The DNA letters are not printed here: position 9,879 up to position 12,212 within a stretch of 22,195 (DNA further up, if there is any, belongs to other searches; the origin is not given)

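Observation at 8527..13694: Compact synthase-dependent exopolysaccharide module: MFP + processive GT2 synthase operon converging on a polysaccharide-lyase-like lipoprotein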

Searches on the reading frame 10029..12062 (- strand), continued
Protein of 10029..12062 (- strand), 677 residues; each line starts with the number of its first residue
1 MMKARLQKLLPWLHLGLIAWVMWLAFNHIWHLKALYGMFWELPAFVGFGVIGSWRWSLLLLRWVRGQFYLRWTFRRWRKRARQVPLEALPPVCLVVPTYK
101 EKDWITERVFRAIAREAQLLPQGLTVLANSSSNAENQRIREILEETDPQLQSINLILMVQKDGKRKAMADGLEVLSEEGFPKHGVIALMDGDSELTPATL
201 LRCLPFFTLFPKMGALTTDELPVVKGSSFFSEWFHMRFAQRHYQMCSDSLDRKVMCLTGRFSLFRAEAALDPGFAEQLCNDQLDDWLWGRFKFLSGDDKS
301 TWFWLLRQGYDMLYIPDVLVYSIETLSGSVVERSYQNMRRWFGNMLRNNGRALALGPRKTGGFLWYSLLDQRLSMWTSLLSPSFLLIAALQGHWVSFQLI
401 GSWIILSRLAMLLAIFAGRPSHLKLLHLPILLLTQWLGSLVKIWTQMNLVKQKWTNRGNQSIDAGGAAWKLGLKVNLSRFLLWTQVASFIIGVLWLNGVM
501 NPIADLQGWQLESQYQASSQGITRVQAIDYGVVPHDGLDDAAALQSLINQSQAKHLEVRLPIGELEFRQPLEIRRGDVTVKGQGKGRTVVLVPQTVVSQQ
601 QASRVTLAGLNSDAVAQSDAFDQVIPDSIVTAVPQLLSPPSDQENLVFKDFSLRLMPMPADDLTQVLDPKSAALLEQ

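Call 35: list_cluster_members(proteins=[P0125, P0127, P0128, P0135, P0139, P0146, P0156, P0177, P0198, P0215])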
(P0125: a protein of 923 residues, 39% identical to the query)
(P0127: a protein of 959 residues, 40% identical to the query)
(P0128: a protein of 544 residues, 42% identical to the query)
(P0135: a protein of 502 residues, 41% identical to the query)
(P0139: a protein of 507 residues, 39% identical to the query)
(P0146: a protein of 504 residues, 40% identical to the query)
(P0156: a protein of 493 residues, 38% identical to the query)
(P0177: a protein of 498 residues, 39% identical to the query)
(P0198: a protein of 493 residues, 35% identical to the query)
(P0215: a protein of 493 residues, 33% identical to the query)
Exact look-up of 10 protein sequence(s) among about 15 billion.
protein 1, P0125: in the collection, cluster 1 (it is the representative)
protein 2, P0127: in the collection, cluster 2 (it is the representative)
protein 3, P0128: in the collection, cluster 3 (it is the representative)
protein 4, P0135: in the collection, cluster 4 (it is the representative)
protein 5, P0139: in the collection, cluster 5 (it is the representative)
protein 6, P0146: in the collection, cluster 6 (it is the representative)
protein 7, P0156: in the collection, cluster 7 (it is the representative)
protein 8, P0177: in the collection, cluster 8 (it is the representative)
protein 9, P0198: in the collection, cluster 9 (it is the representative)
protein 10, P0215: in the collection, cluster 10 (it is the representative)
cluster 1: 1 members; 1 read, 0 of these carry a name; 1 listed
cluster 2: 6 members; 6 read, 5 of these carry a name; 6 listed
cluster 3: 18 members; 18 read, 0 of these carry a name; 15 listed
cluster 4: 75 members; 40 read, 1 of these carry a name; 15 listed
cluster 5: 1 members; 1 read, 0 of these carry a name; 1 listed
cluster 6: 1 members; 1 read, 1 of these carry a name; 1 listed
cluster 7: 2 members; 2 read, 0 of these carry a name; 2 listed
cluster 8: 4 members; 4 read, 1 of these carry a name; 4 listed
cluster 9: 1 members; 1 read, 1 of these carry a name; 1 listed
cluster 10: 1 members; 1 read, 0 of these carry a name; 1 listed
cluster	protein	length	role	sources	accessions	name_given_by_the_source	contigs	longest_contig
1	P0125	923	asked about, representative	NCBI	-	-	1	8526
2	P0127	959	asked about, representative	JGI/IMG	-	glycosyltransferase Alg8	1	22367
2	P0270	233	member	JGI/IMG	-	hypothetical protein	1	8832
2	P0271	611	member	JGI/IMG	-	glycosyltransferase Alg8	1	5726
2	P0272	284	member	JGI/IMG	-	glycosyltransferase Alg8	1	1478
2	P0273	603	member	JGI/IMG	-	glycosyltransferase Alg8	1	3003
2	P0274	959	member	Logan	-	-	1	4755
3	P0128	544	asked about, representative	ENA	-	-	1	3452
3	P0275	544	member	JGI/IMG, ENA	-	-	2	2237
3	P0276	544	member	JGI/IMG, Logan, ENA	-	-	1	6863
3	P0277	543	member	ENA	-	-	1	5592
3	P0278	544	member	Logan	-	-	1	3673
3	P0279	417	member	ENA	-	-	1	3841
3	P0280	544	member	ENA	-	-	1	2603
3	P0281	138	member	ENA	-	-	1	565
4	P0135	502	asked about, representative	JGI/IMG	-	-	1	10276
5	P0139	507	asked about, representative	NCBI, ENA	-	-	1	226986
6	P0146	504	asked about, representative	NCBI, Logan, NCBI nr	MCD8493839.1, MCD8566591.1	MAG: glycosyltransferase family 2 protein [Alphaproteobacteria bacterium] | glycosyltransferase family 2 protein [Alphaproteobacteria bacterium]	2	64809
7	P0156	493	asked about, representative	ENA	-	-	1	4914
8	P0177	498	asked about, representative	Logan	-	-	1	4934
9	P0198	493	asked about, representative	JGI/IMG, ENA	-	glycosyltransferase Alg8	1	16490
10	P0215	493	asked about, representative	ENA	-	-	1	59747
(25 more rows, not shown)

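Call 36: fold_search(model_id=the predicted structure, library=pdb)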
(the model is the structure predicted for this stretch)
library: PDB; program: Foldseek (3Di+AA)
matches with E <= 10: 1144; with E <= 0.001: 61
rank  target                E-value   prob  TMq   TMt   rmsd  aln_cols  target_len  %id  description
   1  7sp8_A                4.6e-13  1.00  0.39  0.50  20.2       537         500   13  Chlorella virus Hyaluronan Synthase bound to UDP-GlcNAc (released 2022-04-06)
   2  7sp7_A                6.5e-13  1.00  0.38  0.50  20.8       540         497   14  Chlorella virus hyaluronan synthase inhibited by UDP (released 2022-04-06)
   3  9yq5_A                2.8e-12  1.00  0.38  0.50  20.6       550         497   14  Chlorella virus hyaluronan synthase bound to an inserted UDP-GlcA (released 2025-12-10)
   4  8sne_A                3.8e-12  1.00  0.39  0.52  21.1       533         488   14  Chlorella virus Hyaluronan Synthase bound to GlcA extended GlcNAc primer and UDP (released 2024-05-01)
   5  9yq4_A                4.6e-12  1.00  0.40  0.53  19.9       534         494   14  Chlorella virus hyaluronan synthase bound to a proofreading UDP-GlcA (released 2025-12-10)
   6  9yq2_A                7.1e-12  1.00  0.37  0.48  20.5       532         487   14  Chlorella virus hyaluronan synthase bound to DDM (released 2025-12-10)
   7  8snc_A                8.3e-12  1.00  0.38  0.50  21.1       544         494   14  Chlorella virus Hyaluronan Synthase bound to GlcA extended GlcNAc primer (released 2024-05-01)
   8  8smm_A                1.4e-11  1.00  0.39  0.50  19.2       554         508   14  Xenopus laevis hyaluronan synthase 1 (released 2024-05-01)
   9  7sp9_A                1.8e-11  1.00  0.40  0.53  20.6       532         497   14  Chlorella virus Hyaluronan Synthase in the GlcNAc-primed channel-closed state (released 2022-04-06)
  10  9kqc_A                4.4e-11  1.00  0.41  0.54  20.5       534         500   13  Chlorella virus Hyaluronan Synthase bound to VNAR (released 2025-05-14)
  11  7sp6_A                6.4e-11  1.00  0.38  0.51  20.4       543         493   14  Chlorella virus hyaluronan synthase (released 2022-04-06)
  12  8smn_A                7.1e-11  1.00  0.39  0.50  18.6       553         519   12  Xenopus laevis hyaluronan synthase 1, nascent HA polymer bound state (released 2024-05-01)
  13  9b8v_E                4.1e-09  1.00  0.42  0.35  11.4       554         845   14  AlphaFold2 informed cryo-EM model of the E. coli cellulose synthase BcsAG3B6 complex (released 2025-02-19)
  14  5ej1_A                2.2e-08  1.00  0.32  0.30  15.7       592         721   14  Pre-translocation state of bacterial cellulose synthase (released 2016-03-30)
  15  6yv7_B                5.0e-08  1.00  0.31  0.53   8.6       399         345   16  Mannosyltransferase PcManGT from Pyrobaculum calidifontis (released 2020-07-22)
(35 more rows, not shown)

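Call 40: search_dna_similar(query=window:10029-12062:-, collection=plasmids, mode=protein, max_evalue=1e-10, max_rows=30)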
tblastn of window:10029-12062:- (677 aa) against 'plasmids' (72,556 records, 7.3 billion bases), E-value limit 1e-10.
Records with a match: 14; places in all: 17; records where one place covers at least 80% of the query: 0.
Best place of each record, by identity: <60% 14.
By first word of the organism name: Rhizobium 9; Loktanella 2; Jannaschia 1; Tateyamaria 1; Salipiger 1.
By predicted mobility (MOB-suite, as given by PLSDB): non-mobilizable 14.
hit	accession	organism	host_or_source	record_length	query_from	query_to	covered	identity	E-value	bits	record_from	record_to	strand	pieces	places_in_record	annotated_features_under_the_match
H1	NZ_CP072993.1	Loktanella salsilacus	-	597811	94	528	64%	34.8%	1e-65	243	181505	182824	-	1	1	glycosyltransferase | hypothetical protein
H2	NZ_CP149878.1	Rhizobium sp. T1473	Medicago sativa,Cell Culture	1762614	86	463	56%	39.7%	1e-70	258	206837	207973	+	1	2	none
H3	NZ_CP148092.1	Rhizobium sp. T1470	Medicago sativa,cell culture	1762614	86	463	56%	39.7%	1e-70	258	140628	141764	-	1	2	none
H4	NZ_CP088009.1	Rhizobium sp. T136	Melilotus albus,Cell culture,root nodule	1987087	86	463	56%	39.7%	1e-70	258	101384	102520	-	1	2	none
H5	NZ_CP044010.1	Rhizobium sp. BG6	Prosopis cineraria,pure bacterial ...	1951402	90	463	55%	39.9%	3e-74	268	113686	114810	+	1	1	none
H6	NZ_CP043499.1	Rhizobium grahamii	Prosopis cineraria,pure bacterial ...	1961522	90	463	55%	39.9%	3e-74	268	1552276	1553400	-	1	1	none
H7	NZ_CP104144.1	Rhizobium sullae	Sulla coronaria,cell culture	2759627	106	470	54%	40.3%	1e-67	249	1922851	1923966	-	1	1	record has no annotation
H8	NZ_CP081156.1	Jannaschia sp. M317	-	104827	90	458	55%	39.6%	5e-66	244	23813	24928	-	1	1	glycosyltransferase family 2 protein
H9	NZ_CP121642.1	Rhizobium sp. CC1099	Onobrychis viciifolia,cell culture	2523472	106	470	54%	40.0%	4e-65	241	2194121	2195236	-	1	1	none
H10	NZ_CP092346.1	Rhizobium gallicum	Phaseolus vulgaris,Cell culture,nodule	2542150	106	470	54%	40.0%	4e-65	241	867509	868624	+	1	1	none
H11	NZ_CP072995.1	Loktanella salsilacus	-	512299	94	500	60%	35.7%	3e-65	241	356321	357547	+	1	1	glycosyltransferase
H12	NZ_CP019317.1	Tateyamaria omphalii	Single cell,seawater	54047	94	468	55%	37.7%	4e-67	247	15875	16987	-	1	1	glycosyltransferase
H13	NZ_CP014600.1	Salipiger sp. CCB-MM3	mangrove soil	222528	94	501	60%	34.1%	9e-56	213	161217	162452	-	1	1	glycosyltransferase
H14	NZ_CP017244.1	Rhizobium etli 8C-3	Phaseolus vulgaris,cell culture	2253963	156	470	47%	41.6%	1e-64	240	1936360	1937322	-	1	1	record has no annotation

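Call 41: get_annotated_region(hit=H8, flank=9000)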
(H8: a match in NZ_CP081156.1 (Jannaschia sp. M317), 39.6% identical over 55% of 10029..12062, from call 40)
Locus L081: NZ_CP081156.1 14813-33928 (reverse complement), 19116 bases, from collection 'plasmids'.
description: Jannaschia sp. M317 plasmid unnamed1, complete sequence
organism: Jannaschia sp. M317 (NCBI taxid 2867011)
taxonomy: Bacteria; Pseudomonadota; Alphaproteobacteria; Rhodobacterales; Roseobacteraceae; Jannaschia; Jannaschia sp. M317
host: -; source: -; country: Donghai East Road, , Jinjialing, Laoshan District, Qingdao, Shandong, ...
typing (MOB-suite, as given by PLSDB): non-mobilizable; replicon rep_cluster_252
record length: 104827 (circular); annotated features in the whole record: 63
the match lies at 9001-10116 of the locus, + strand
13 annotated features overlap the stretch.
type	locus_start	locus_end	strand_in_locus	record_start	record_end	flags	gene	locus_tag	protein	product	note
CDS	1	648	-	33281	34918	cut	-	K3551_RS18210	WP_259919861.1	hypothetical protein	-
CDS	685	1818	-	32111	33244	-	rffA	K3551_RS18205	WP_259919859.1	dTDP-4-amino-4,6-dideoxygalactose transaminase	GO:0009246 - enterobacterial common antigen biosynthetic process [Evidence IEA]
CDS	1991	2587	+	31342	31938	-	-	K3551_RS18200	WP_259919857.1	hypothetical protein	-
CDS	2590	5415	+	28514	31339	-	-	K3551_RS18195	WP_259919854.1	glycosyltransferase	-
CDS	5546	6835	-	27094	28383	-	-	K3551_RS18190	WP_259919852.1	hypothetical protein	-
CDS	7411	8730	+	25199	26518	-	-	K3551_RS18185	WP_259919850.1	nucleotide sugar dehydrogenase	GO:0000271 - polysaccharide biosynthetic process [Evidence IEA]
CDS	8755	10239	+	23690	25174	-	-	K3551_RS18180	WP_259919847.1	glycosyltransferase family 2 protein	-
CDS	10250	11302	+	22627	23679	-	-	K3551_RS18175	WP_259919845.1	hypothetical protein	-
CDS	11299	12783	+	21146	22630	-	-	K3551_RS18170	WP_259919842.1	sugar phosphate nucleotidyltransferase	GO:0009058 - biosynthetic process [Evidence IEA]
CDS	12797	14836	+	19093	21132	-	-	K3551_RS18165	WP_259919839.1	NosD domain-containing protein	-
CDS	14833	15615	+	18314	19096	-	-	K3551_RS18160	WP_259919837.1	hypothetical protein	-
CDS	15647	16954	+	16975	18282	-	-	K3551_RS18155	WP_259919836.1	hypothetical protein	-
CDS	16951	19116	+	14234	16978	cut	-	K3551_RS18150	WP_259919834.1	hypothetical protein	-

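Call 42: get_annotated_region(hit=H1, flank=9000)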
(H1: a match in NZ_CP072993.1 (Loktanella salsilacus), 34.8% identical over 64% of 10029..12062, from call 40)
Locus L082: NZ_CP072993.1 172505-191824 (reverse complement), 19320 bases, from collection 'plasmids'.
description: Loktanella salsilacus strain 1A07893 plasmid plas2, complete sequence
organism: Loktanella salsilacus (NCBI taxid 195913)
taxonomy: Bacteria; Pseudomonadota; Alphaproteobacteria; Rhodobacterales; Roseobacteraceae; Loktanella; Loktanella salsilacus
host: -; source: -; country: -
typing (MOB-suite, as given by PLSDB): non-mobilizable
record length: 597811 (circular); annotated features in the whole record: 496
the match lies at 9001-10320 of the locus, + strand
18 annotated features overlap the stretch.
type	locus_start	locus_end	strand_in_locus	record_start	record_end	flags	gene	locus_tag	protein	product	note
CDS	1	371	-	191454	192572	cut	-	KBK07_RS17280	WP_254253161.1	MSMEG_0568 family radical SAM protein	GO:0009058 - biosynthetic process [Evidence IEA]; GO:0046500 - S-adenosylmethionine metabolic process [Evidence IEA]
CDS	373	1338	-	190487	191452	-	-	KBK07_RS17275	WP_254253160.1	Nit6803 family nitrilase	GO:0009058 - biosynthetic process [Evidence IEA]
CDS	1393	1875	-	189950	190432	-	-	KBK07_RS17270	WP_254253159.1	MSMEG_0572/Sll0783 family nitrogen starvation response protein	-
CDS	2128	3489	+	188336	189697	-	-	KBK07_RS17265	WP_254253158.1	PLP-dependent aminotransferase family protein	-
CDS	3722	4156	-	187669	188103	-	-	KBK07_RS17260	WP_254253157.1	DUF6789 family protein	-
CDS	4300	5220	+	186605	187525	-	-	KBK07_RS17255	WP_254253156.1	LysR family transcriptional regulator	-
CDS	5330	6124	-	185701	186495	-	-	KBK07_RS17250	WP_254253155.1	methyltransferase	-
CDS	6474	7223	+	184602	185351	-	-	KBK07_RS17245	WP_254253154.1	response regulator transcription factor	GO:0000160 - phosphorelay signal transduction system [Evidence IEA]; GO:0006355 - regulation of DNA-templated ...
CDS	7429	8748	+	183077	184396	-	-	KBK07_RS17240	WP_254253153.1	nucleotide sugar dehydrogenase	GO:0000271 - polysaccharide biosynthetic process [Evidence IEA]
CDS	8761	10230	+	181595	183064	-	-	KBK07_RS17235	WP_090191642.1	glycosyltransferase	-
CDS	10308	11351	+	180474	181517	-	-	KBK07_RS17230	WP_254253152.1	hypothetical protein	-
CDS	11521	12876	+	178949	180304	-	-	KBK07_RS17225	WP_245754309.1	sugar phosphate nucleotidyltransferase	GO:0009058 - biosynthetic process [Evidence IEA]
CDS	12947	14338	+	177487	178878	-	-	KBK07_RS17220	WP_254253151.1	right-handed parallel beta-helix repeat-containing protein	-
CDS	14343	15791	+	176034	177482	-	-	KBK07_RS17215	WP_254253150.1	MBOAT family protein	-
CDS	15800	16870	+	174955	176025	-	-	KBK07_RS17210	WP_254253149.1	hypothetical protein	-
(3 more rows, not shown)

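Call 43: search_protein_families(library=pfam, proteins=[L082:10308-11351:+, L082:8761-10230:+, L082:7429-8748:+, L082:12947-14338:+, L082:15800-16870:+, L082:16867-17694:+, L082:17865-19052:+, L081:10250-11302:+], max_evalue=0.001)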
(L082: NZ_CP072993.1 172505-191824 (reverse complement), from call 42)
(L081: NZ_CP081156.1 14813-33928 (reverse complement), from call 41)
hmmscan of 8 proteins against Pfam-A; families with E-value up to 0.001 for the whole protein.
L082:10308-11351:+ (347 aa): 0 families

L082:8761-10230:+ (489 aa): 2 families
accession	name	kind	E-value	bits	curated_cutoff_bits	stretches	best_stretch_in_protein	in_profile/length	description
PF13641.12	Glyco_tranf_2_3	-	7.1e-30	105.2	27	1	81-332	5-228/230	Glycosyltransferase like family 2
PF13632.12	Glyco_trans_2_3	-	2.9e-15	57.1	27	1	175-404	1-195/198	Glycosyl transferase family group 2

L082:7429-8748:+ (439 aa): 4 families
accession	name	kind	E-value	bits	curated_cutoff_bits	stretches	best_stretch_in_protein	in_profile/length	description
PF03721.20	UDPG_MGDP_dh_N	-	3.9e-50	170.5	27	1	3-191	2-187/187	UDP-glucose/GDP-mannose dehydrogenase family, NAD binding domain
PF00984.24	UDPG_MGDP_dh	-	2.3e-30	105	25.4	1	205-299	1-93/94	UDP-glucose/GDP-mannose dehydrogenase family, central domain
PF03720.21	UDPG_MGDP_dh_C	-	1.4e-12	48.3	30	1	319-400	2-72/103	UDP-glucose/GDP-mannose dehydrogenase family, UDP binding domain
PF02558.23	ApbA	-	0.00023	21.2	22.2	1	4-51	1-47/150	Ketopantoate reductase PanE/ApbA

L082:12947-14338:+ (463 aa): 2 families
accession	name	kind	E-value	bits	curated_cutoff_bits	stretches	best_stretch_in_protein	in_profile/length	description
PF13229.12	Beta_helix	-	5.6e-10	39.5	25.9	1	239-378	11-149/158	Right handed beta helix region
PF05048.19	NosD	-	7e-08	32.6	23.6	1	248-412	14-170/212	Periplasmic copper-binding protein (NosD)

L082:15800-16870:+ (356 aa): 1 family
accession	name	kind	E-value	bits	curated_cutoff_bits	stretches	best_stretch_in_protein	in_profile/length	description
PF16822.11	ALGX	-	3.9e-53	181.3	26.5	1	82-338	1-267/268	SGNH hydrolase-like domain, acetyltransferase AlgX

L082:16867-17694:+ (275 aa): 0 families

L082:17865-19052:+ (395 aa): 1 family
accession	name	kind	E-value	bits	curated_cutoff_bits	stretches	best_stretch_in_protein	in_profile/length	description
PF16822.11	ALGX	-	2.4e-43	149.2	26.5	1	10-261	29-267/268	SGNH hydrolase-like domain, acetyltransferase AlgX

L081:10250-11302:+ (350 aa): 0 families

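Call 45: find_encoding_contigs(protein=P0198, flank=10000, max_places=2)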
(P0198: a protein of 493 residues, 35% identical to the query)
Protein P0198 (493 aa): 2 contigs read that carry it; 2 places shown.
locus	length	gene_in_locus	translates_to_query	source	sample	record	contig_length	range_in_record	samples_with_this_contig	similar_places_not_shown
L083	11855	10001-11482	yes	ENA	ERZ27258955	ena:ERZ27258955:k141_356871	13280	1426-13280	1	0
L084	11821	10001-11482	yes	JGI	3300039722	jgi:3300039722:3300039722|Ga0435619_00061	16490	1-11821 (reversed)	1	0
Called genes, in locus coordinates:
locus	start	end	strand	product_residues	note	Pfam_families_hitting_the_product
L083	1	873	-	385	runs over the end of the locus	PF03739:LptF_LptG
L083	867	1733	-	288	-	PF00149:Metallophos, PF12850:Metallophos_2 (weak)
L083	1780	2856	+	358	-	PF00781:DAGK_cat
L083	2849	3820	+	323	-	-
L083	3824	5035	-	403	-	PF00155:Aminotran_1_2, PF01212:Beta_elim_lyase (weak), PF01053:Cys_Met_Meta_PP (weak)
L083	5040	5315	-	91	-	PF00550:PP-binding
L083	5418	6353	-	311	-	PF01073:3Beta_HSD (weak), PF01370:Epimerase, PF04321:RmlD_sub_bind (faint), PF05368:NmrA (weak), PF07993:NAD_binding_4 (faint), PF13460:NAD_binding_10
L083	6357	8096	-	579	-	PF00501:AMP-binding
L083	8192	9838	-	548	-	PF00501:AMP-binding, PF13193:AMP-binding_C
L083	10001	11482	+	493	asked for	PF13641:Glyco_tranf_2_3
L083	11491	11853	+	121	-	?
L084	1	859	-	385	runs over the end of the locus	PF03739:LptF_LptG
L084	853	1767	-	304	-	PF00149:Metallophos, PF12850:Metallophos_2 (weak)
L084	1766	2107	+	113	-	-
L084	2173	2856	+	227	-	-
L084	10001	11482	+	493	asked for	PF13641:Glyco_tranf_2_3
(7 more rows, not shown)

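Call 46: find_encoding_contigs(protein=P0127, flank=10000, max_places=2)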
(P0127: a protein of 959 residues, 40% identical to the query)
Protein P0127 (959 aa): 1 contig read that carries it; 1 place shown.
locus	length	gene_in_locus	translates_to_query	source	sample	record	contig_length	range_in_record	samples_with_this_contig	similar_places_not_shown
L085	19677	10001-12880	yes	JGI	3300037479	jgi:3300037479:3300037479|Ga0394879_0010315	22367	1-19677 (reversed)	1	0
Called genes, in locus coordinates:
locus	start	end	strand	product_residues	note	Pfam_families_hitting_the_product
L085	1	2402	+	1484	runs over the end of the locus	PF13517:FG-GAP_3 (faint), PF01839:FG-GAP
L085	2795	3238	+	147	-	PF03050:DDE_Tnp_IS66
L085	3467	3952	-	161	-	-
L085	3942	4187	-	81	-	-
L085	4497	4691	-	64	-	-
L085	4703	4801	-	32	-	-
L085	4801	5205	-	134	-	PF07859:Abhydrolase_3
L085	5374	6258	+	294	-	-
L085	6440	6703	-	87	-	PF00291:PALP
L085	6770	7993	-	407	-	PF05834:Lycopene_cycl (weak), PF07992:Pyr_redox_2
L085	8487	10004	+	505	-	PF25919:BSH_CusB (faint), PF25973:BSH_CzcB (weak)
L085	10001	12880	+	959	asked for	PF13641:Glyco_tranf_2_3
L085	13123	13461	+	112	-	-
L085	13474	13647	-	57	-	-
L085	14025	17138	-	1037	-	PF00211:Guanylate_cyc, PF13191:AAA_16, PF13401:AAA_22 (weak)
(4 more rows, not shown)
